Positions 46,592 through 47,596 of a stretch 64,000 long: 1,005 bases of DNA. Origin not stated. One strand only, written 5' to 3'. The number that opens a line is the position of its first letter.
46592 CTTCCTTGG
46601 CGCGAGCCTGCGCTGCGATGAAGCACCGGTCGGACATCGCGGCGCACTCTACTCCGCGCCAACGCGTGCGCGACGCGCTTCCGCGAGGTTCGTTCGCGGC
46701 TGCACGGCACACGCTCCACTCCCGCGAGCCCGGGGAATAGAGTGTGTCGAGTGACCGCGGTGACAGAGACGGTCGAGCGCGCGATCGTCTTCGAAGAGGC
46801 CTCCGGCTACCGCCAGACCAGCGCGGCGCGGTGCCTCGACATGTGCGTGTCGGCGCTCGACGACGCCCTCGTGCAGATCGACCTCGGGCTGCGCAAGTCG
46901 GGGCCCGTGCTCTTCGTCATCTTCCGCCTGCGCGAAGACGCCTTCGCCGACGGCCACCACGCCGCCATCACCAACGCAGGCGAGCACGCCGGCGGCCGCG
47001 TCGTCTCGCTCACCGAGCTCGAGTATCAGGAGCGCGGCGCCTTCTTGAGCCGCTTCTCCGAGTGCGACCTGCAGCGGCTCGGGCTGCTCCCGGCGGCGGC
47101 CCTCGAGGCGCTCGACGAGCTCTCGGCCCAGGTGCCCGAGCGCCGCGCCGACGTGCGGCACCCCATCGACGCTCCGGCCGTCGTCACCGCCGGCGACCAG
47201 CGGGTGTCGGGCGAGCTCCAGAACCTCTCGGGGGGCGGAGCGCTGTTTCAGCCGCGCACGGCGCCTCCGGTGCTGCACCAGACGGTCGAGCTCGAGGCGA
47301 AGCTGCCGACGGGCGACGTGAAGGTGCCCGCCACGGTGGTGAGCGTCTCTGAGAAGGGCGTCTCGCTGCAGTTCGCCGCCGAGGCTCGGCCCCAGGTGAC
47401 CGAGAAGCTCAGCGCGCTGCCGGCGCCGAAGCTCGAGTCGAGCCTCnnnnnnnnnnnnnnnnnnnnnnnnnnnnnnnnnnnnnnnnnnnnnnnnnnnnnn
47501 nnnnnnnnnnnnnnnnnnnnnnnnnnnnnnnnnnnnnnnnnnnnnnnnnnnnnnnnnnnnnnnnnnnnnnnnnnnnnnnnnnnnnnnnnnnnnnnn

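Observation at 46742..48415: Ser/Thr kinase with an embedded PilZ domain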

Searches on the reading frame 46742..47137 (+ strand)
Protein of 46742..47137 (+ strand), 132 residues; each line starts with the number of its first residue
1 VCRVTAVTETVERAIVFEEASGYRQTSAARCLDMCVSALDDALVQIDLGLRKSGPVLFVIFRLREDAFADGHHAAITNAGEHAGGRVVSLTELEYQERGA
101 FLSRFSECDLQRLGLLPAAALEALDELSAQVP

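Call 25: search_solved_structures(query=A2, max_evalue=10)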
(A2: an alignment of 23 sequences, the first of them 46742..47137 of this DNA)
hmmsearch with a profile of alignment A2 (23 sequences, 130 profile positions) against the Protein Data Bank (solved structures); distinct sequences matched with E-value up to 10: 4.
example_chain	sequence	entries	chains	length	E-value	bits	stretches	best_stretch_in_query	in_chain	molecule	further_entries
5h7b_A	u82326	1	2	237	0.2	14.6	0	70-116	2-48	Immunoglobulin G-binding protein A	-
5h7a_C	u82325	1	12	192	0.31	14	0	70-116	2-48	Immunoglobulin G-binding protein A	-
2d9x_A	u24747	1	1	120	0.4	13.6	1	69-110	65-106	Oxysterol binding protein-related protein 11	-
7ytp_A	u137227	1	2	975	1.6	11.7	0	56-113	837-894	Toll-like receptor 7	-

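Call 27: search_protein_families(library=pfam, proteins=[window:46742-47137:+], max_evalue=10)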
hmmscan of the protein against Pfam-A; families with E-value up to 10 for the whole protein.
window:46742-47137:+ (132 aa): 0 families

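Call 31: predict_structure(alignment_id=A2)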
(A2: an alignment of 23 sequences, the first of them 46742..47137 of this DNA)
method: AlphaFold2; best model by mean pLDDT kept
length: 132 residues; sequences in the alignment: 23
mean_pLDDT: 92.0   pTM: 0.86
mean pLDDT of the five models: 92.0, 91.5, 91.4, 90.2, 89.7
residues with pLDDT >= 90: 111; 70-90: 13; 50-70: 2; < 50: 6
segments of 3 or more residues with pLDDT < 50: 1-6
pLDDT, mean of each block of 10 residues (from residue 1): 54 95 92 95 97 95 95 96 96 96 97 97 95 79
secondary structure, 60 per line:
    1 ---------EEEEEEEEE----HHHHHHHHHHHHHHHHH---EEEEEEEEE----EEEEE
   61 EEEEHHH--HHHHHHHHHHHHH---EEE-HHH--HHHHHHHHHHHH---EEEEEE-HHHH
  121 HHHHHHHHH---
elements in order: E10-18 H23-39 E43-51 E56-64 H70-82 E86-88 H95-106 E110-115 H117-129

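Call 53: search_protein_representatives(alignment_id=A2)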
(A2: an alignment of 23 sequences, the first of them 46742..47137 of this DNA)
Query: 23 sequences, 130 profile positions. Proteins with E-value up to 0.001 (for the whole library): 49; up to 1e-10: 28; up to 1e-30: 6. The best 49 are listed.
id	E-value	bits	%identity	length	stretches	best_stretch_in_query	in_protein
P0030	2.1e-55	202.1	-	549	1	2-129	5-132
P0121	5.4e-53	194.4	-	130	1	2-126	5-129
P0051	1.1e-49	183.6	-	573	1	2-130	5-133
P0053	2.4e-47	176.1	-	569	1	2-129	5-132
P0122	4.5e-42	159.0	-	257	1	2-127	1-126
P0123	7.3e-39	148.7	-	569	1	2-128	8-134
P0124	1.1e-30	122.2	-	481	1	2-127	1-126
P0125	1.8e-26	108.6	-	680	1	2-128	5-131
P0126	6.1e-20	87.5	-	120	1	22-127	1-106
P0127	1.4e-18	83.1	-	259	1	2-128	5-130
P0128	2.3e-18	82.4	-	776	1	2-128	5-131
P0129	4.5e-18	81.4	-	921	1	5-128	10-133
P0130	4.9e-16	74.8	-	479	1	8-128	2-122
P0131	2.4e-15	72.6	-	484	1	9-126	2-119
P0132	2.9e-15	72.4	-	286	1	11-129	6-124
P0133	1.0e-14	70.6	-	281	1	5-127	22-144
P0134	1.1e-14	70.5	-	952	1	7-110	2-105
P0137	2.4e-14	69.4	-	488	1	7-125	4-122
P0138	1.5e-13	66.8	-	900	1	8-127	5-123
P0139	9.2e-13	64.3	-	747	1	8-129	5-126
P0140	2.7e-12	62.8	-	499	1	7-128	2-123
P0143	1.2e-11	60.6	-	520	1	12-128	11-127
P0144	1.7e-11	60.2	-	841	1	33-128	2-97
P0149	9.8e-10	54.5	-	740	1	16-128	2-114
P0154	1.7e-08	50.5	-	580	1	11-128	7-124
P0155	3.1e-07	46.4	-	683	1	12-108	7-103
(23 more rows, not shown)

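Call 54: search_protein_families(library=pfam, proteins=[P0124, P0125, P0127, P0128, P0129, P0130, P0131, P0132, P0133, P0134], max_evalue=0.001)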
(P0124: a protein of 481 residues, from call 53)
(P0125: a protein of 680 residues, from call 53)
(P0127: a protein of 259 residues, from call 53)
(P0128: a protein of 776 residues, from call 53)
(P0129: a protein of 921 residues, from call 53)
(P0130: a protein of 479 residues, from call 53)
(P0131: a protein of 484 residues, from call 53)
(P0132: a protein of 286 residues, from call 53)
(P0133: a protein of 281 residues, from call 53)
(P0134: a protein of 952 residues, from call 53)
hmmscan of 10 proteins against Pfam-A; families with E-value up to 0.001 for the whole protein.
P0124 (481 aa): 4 families
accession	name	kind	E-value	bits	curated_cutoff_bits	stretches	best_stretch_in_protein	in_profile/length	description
PF00069.31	Pkinase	-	1.1e-38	133.6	31.7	1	188-447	1-253/263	Protein kinase domain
PF07714.23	PK_Tyr_Ser-Thr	-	2.7e-27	96.1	23.1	1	190-446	3-249/258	Protein tyrosine and serine/threonine kinase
PF03109.22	ABC1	-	8.3e-05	22.3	22.9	1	262-356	141-222/244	ABC1 atypical kinase-like domain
PF01636.29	APH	-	0.00057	20.2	23.2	0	275-340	127-186/239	Phosphotransferase enzyme family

P0125 (680 aa): 3 families
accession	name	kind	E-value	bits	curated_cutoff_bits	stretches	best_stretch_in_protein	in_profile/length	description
PF00069.31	Pkinase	-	1.8e-35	123.1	31.7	1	381-641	1-253/263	Protein kinase domain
PF07714.23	PK_Tyr_Ser-Thr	-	1.5e-27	97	23.1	1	383-640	3-249/258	Protein tyrosine and serine/threonine kinase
PF07238.19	PilZ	-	4.2e-07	30.7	22.5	1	151-236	1-93/102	PilZ domain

P0127 (259 aa): 0 families

P0128 (776 aa): 4 families
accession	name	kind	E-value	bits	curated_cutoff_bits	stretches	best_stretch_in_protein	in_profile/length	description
PF00069.31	Pkinase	-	2.1e-32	113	31.7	1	475-698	1-209/263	Protein kinase domain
PF07714.23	PK_Tyr_Ser-Thr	-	1e-20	74.6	23.1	1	479-703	5-222/258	Protein tyrosine and serine/threonine kinase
PF07238.19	PilZ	-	1e-17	64.8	22.5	1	241-343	1-100/102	PilZ domain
PF03109.22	ABC1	-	3.8e-05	23.4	22.9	0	608-639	187-218/244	ABC1 atypical kinase-like domain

P0129 (921 aa): 4 families
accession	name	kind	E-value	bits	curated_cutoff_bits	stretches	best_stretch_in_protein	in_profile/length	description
PF00069.31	Pkinase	-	3.6e-34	118.8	31.7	1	631-856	1-212/263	Protein kinase domain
PF07714.23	PK_Tyr_Ser-Thr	-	1.3e-23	84.1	23.1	1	633-857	3-221/258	Protein tyrosine and serine/threonine kinase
PF07238.19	PilZ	-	1.6e-17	64.1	22.5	1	251-350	1-96/102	PilZ domain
PF00072.30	Response_reg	-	1.5e-06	28.7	30.2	1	365-467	2-102/111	Response regulator receiver domain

P0130 (479 aa): 2 families
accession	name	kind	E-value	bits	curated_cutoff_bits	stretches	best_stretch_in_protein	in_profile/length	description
PF07238.19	PilZ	-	1.3e-24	86.9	22.5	2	239-342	1-100/102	PilZ domain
PF00072.30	Response_reg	-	0.00095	19.8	30.2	0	352-450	1-95/111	Response regulator receiver domain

P0131 (484 aa): 1 family
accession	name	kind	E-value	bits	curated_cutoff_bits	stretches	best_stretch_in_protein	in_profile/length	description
PF07238.19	PilZ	-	1.3e-24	86.9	22.5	2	127-223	3-99/102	PilZ domain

P0132 (286 aa): 0 families

P0133 (281 aa): 0 families

P0134 (952 aa): 5 families
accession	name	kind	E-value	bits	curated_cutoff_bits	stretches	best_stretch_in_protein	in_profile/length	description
PF00069.31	Pkinase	-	5.6e-40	137.8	31.7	1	661-918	1-251/263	Protein kinase domain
PF07714.23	PK_Tyr_Ser-Thr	-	1.1e-25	90.8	23.1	1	665-918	5-248/258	Protein tyrosine and serine/threonine kinase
PF07238.19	PilZ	-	5.7e-20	72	22.5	1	251-354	1-100/102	PilZ domain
PF00072.30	Response_reg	-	3.3e-10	40.6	30.2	1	365-464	2-99/111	Response regulator receiver domain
PF03109.22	ABC1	-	3.5e-05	23.5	22.9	0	794-821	187-214/244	ABC1 atypical kinase-like domain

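Call 55: search_protein_families(library=pfam, proteins=[P0137, P0138, P0139, P0140, P0143, P0144, P0149, P0154, P0155, P0122], max_evalue=0.001)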
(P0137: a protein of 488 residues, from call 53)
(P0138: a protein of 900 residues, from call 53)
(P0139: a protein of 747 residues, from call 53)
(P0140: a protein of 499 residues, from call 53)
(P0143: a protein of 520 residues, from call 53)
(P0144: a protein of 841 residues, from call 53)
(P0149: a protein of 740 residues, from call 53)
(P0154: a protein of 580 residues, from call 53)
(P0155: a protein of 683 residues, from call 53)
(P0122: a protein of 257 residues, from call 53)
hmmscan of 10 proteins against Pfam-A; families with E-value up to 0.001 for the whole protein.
P0137 (488 aa): 2 families
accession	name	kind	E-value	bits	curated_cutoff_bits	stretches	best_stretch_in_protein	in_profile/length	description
PF07238.19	PilZ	-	9.7e-27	93.7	22.5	2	132-232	2-100/102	PilZ domain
PF00072.30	Response_reg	-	1.6e-14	54.5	30.2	1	361-472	2-110/111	Response regulator receiver domain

P0138 (900 aa): 4 families
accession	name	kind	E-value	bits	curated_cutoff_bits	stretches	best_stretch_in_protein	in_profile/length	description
PF00069.31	Pkinase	-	2.4e-27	96.4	31.7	1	611-870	3-258/263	Protein kinase domain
PF07714.23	PK_Tyr_Ser-Thr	-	4.7e-22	79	23.1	1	611-865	3-250/258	Protein tyrosine and serine/threonine kinase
PF07238.19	PilZ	-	1.5e-15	57.8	22.5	1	238-340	2-96/102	PilZ domain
PF00072.30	Response_reg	-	0.00037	21.1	30.2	0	362-437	9-80/111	Response regulator receiver domain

P0139 (747 aa): 3 families
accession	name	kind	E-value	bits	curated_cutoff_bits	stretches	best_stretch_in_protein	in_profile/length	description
PF00069.31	Pkinase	-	4.9e-36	124.9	31.7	1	457-712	1-250/263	Protein kinase domain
PF07714.23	PK_Tyr_Ser-Thr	-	9e-24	84.6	23.1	1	459-714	3-249/258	Protein tyrosine and serine/threonine kinase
PF07238.19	PilZ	-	2.8e-19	69.8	22.5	1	231-325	1-100/102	PilZ domain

P0140 (499 aa): 2 families
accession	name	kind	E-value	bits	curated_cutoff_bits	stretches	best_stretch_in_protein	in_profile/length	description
PF00072.30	Response_reg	-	6.8e-18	65.3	30.2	1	373-482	2-107/111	Response regulator receiver domain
PF07238.19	PilZ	-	3e-10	40.8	22.5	1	287-359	19-97/102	PilZ domain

P0143 (520 aa): 2 families
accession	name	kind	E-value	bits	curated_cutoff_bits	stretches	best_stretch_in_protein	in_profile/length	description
PF00072.30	Response_reg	-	1.7e-19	70.4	30.2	1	386-497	2-109/111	Response regulator receiver domain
PF07238.19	PilZ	-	5.1e-13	49.7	22.5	1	296-373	14-98/102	PilZ domain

P0144 (841 aa): 4 families
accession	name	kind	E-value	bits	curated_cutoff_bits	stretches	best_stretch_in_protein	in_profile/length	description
PF00069.31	Pkinase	-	1.7e-34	119.8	31.7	1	588-813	1-212/263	Protein kinase domain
PF07714.23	PK_Tyr_Ser-Thr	-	7.3e-23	81.6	23.1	1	590-837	3-241/258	Protein tyrosine and serine/threonine kinase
PF07238.19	PilZ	-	3.1e-19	69.6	22.5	2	228-312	9-100/102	PilZ domain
PF00072.30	Response_reg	-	4.8e-14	52.9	30.2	1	323-435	2-110/111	Response regulator receiver domain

P0149 (740 aa): 4 families
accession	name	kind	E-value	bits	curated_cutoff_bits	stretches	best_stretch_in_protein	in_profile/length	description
PF00069.31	Pkinase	-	9.5e-39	133.8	31.7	1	445-704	1-254/263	Protein kinase domain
PF07714.23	PK_Tyr_Ser-Thr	-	1.2e-26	94.1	23.1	1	447-702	3-249/258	Protein tyrosine and serine/threonine kinase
PF14531.12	Kinase-like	-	0.0002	21.2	25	1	577-701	164-289/289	Kinase-like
PF03109.22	ABC1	-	0.00034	20.3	22.9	0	575-605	184-214/244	ABC1 atypical kinase-like domain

P0154 (580 aa): 2 families
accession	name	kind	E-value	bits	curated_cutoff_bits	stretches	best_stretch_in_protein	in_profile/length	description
PF07238.19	PilZ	-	4.8e-19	69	22.5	1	240-342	2-101/102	PilZ domain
PF00072.30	Response_reg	-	4.5e-15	56.2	30.2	1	352-462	2-110/111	Response regulator receiver domain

P0155 (683 aa): 2 families
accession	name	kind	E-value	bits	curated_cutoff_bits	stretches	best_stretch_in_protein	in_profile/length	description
PF00069.31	Pkinase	-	8.4e-38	130.7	31.7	1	387-644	1-252/263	Protein kinase domain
PF07714.23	PK_Tyr_Ser-Thr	-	5.4e-24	85.3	23.1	1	389-643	3-248/258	Protein tyrosine and serine/threonine kinase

P0122 (257 aa): 0 families

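Call 67: find_encoding_contigs(protein=P0134, flank=5000, max_places=2)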
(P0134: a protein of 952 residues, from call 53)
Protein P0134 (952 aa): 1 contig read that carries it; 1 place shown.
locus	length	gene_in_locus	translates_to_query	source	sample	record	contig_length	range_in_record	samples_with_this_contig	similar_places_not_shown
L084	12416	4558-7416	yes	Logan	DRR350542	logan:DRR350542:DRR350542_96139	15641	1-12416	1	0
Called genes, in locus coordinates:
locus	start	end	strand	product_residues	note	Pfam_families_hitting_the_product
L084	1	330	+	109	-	?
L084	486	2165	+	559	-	PF07626:PSD3, PF07637:PSD5, PF07631:PSD4, PF07627:PSCyt3, PF07624:PSD2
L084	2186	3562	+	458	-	PF07586:HXXSHH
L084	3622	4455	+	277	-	PF00248:Aldo_ket_red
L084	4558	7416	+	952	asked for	PF07238:PilZ, PF00072:Response_reg, PF00069:Pkinase, PF07714:PK_Tyr_Ser-Thr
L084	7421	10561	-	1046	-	PF13428:TPR_14 (faint)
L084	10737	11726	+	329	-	PF00535:Glycos_transf_2, PF13641:Glyco_tranf_2_3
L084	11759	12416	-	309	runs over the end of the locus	PF13532:2OG-FeII_Oxy_2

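Call 68: find_encoding_contigs(protein=P0137, flank=5000, max_places=2)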
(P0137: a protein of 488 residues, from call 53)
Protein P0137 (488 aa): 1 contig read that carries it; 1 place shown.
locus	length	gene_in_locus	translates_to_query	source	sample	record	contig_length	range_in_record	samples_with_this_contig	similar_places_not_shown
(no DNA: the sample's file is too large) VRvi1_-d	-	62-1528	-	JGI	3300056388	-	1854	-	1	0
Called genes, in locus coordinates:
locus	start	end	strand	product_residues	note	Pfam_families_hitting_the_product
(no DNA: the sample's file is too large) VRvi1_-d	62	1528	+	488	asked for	PF07238:PilZ, PF00072:Response_reg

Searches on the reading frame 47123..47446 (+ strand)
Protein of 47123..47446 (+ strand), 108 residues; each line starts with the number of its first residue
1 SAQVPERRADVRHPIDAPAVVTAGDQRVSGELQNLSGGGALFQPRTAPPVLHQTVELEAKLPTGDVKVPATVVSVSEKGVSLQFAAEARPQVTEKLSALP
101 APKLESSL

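Call 27: search_protein_families(library=pfam, proteins=[window:47123-47446:+], max_evalue=10)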
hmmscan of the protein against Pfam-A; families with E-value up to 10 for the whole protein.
window:47123-47446:+ (108 aa): 1 family
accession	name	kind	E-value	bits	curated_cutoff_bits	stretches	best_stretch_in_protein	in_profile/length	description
PF07238.19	PilZ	-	1.6e-12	48.1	22.5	1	6-95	1-95/102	PilZ domain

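Call 28: search_solved_structures(query=window:47123-47446:+, max_evalue=1, show_alignments=3)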
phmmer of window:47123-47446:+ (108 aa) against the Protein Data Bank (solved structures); distinct sequences matched with E-value up to 1: 0.

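Call 30: search_solved_structures(query=A3, max_evalue=1, show_alignments=4)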
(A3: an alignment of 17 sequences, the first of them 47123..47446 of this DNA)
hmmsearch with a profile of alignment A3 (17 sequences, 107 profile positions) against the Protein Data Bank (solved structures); distinct sequences matched with E-value up to 1: 8.
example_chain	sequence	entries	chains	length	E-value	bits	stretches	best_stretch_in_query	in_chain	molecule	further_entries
4i86_A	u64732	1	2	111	0.073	16.5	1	4-52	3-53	Cellulose synthase 1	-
5b1h_A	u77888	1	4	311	0.37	14.2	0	15-62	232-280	Cystathionine beta-synthase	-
5b1i_A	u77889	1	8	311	0.38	14.2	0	15-62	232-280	Cystathionine beta-synthase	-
8u0i_A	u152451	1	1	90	0.44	13.9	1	6-86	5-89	PilZ domain-containing protein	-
9vdk_A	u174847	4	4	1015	0.51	13.7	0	39-74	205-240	Probable phospholipid-transporting ATPase IIA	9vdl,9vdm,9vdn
5y6g_A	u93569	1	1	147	0.66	13.4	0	28-78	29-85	Flagellar brake protein YcgR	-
5nbb_A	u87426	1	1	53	0.75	13.2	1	56-87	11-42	RNA chaperone ProQ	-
7rt0_A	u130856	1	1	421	0.76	13.2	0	30-60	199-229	4-methylaminobutanoate oxidase (methylamine-forming)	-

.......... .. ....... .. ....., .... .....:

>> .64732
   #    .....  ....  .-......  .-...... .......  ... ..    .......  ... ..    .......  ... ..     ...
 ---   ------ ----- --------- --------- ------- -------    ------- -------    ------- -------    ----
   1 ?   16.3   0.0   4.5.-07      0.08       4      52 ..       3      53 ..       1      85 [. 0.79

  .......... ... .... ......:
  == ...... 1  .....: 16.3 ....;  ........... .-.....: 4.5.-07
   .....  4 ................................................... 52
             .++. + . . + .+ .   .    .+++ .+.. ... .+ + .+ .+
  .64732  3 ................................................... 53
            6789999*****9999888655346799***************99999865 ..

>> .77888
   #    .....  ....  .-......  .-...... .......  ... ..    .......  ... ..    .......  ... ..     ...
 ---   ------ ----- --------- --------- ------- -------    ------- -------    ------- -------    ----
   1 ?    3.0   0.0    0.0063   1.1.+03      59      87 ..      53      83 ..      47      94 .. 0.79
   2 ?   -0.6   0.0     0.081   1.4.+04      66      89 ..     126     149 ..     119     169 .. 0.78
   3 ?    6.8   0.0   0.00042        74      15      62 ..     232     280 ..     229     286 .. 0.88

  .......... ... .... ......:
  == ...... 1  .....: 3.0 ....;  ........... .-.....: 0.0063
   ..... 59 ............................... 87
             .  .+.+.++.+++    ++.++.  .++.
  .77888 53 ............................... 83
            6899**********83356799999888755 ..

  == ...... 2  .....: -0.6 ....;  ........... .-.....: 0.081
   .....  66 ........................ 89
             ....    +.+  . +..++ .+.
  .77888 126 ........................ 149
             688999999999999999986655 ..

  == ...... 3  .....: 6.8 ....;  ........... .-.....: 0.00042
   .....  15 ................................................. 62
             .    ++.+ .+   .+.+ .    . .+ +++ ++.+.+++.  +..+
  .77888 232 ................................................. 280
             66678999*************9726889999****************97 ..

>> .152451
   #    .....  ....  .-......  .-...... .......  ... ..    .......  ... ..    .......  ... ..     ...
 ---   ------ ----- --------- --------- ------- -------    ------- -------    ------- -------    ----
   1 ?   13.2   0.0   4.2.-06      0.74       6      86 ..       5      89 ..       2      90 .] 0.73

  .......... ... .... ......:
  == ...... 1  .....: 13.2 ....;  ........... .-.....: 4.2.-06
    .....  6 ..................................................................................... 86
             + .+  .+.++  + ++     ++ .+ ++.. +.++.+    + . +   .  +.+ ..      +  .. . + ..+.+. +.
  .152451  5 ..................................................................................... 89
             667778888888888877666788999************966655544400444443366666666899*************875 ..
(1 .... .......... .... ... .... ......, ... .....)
